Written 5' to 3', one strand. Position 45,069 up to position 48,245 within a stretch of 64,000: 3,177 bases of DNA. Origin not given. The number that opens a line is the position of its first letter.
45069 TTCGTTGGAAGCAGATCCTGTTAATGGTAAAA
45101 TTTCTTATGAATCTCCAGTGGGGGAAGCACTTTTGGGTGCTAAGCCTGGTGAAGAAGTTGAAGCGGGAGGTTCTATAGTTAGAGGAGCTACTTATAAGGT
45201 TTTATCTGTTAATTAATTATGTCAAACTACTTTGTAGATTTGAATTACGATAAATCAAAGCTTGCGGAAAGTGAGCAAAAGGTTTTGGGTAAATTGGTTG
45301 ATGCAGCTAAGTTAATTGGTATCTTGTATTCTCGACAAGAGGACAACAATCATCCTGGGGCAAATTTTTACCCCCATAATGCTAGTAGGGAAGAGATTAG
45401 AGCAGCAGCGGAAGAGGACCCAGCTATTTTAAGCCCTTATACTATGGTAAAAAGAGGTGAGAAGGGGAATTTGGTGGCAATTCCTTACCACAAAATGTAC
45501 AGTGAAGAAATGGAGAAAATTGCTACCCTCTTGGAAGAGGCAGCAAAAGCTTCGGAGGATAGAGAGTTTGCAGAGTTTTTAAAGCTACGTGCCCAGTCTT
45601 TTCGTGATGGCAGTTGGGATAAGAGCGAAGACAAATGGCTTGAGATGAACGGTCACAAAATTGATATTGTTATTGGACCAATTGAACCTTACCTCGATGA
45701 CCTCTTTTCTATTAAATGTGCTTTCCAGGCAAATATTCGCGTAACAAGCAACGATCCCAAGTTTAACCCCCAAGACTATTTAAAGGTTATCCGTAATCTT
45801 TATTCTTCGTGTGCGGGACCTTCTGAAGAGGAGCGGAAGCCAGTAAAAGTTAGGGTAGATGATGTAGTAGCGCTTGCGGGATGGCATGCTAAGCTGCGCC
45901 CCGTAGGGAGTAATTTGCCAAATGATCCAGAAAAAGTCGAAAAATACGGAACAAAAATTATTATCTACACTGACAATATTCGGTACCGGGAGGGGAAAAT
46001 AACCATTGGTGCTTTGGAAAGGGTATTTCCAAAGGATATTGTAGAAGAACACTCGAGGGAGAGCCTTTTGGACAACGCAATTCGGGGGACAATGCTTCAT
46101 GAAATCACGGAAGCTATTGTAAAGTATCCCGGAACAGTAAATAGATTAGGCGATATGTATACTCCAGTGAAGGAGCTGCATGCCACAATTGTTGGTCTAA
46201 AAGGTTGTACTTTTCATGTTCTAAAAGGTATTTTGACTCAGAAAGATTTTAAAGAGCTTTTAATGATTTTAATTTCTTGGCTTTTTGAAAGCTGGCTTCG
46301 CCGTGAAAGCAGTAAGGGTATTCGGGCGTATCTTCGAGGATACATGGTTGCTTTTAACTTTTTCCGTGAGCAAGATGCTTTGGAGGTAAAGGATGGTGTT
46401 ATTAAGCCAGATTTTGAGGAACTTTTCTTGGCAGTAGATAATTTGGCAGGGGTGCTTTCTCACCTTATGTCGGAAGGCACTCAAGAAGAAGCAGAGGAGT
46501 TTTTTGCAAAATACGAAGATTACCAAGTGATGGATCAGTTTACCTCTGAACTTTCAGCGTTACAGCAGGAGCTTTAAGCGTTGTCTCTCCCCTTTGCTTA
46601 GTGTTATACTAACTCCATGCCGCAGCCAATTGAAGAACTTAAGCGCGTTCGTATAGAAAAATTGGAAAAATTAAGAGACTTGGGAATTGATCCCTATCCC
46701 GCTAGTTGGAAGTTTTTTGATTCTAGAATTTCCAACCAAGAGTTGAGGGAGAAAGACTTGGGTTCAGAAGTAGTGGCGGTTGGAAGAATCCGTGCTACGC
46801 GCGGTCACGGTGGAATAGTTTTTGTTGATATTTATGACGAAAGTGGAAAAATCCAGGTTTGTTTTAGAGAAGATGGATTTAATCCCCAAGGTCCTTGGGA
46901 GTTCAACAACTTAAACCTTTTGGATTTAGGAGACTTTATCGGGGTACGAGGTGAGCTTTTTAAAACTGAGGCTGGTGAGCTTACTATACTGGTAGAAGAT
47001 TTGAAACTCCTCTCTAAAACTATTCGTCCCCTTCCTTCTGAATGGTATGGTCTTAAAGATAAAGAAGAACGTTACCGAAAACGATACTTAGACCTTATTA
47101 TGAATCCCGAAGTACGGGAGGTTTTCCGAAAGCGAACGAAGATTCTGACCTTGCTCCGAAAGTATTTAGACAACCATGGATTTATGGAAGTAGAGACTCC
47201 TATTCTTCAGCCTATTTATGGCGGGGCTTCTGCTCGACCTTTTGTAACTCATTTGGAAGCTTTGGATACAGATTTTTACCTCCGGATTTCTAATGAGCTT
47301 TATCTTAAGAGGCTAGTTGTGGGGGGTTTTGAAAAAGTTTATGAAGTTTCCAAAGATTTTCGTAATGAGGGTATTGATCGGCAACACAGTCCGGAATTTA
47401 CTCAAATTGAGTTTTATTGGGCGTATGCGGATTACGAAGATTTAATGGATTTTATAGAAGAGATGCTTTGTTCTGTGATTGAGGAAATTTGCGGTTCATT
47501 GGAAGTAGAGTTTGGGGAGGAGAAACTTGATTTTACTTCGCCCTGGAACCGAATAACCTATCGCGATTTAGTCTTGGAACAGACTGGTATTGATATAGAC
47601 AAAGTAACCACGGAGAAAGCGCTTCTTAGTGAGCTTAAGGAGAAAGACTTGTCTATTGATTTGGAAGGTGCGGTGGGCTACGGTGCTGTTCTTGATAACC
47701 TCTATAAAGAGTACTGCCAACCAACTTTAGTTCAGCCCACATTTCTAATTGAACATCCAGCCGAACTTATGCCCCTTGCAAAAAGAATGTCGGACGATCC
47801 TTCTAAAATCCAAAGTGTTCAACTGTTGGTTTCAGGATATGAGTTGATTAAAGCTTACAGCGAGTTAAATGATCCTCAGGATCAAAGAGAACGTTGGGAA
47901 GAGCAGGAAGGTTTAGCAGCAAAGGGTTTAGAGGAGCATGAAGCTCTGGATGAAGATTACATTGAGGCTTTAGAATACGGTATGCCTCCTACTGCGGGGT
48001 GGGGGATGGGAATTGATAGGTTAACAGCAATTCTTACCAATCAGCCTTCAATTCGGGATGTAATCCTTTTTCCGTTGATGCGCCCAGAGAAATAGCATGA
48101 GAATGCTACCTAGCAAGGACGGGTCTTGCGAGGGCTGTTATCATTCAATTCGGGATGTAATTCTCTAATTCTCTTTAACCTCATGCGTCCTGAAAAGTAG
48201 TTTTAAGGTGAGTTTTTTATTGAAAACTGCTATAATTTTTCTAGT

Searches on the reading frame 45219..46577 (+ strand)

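Call 47: search_protein_families(library=pfam, proteins=[window:45219-46577:+], max_evalue=0.001)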
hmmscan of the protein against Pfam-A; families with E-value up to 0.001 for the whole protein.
window:45219-46577:+ (452 aa): 1 family
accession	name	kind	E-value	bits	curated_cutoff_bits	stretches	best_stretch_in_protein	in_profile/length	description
PF03571.21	Peptidase_M49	-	2.2e-06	26.8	21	1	81-171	89-180/548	Peptidase family M49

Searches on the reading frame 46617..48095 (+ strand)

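Call 47: search_protein_families(library=pfam, proteins=[window:46617-48095:+], max_evalue=0.001)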
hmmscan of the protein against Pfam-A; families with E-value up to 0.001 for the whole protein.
window:46617-48095:+ (492 aa): 3 families
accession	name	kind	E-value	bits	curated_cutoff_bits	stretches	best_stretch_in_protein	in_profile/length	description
PF00152.25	tRNA-synt_2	-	1.9e-91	306.8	25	1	149-488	2-307/308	tRNA synthetases class II (D, K and N)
PF01336.31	tRNA_anti-codon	-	3.3e-15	56.2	27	1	52-132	1-75/75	OB-fold nucleic acid binding domain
PF01409.25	tRNA-synt_2d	-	1.1e-07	32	19.8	1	243-309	107-172/246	tRNA synthetases class II core domain (F)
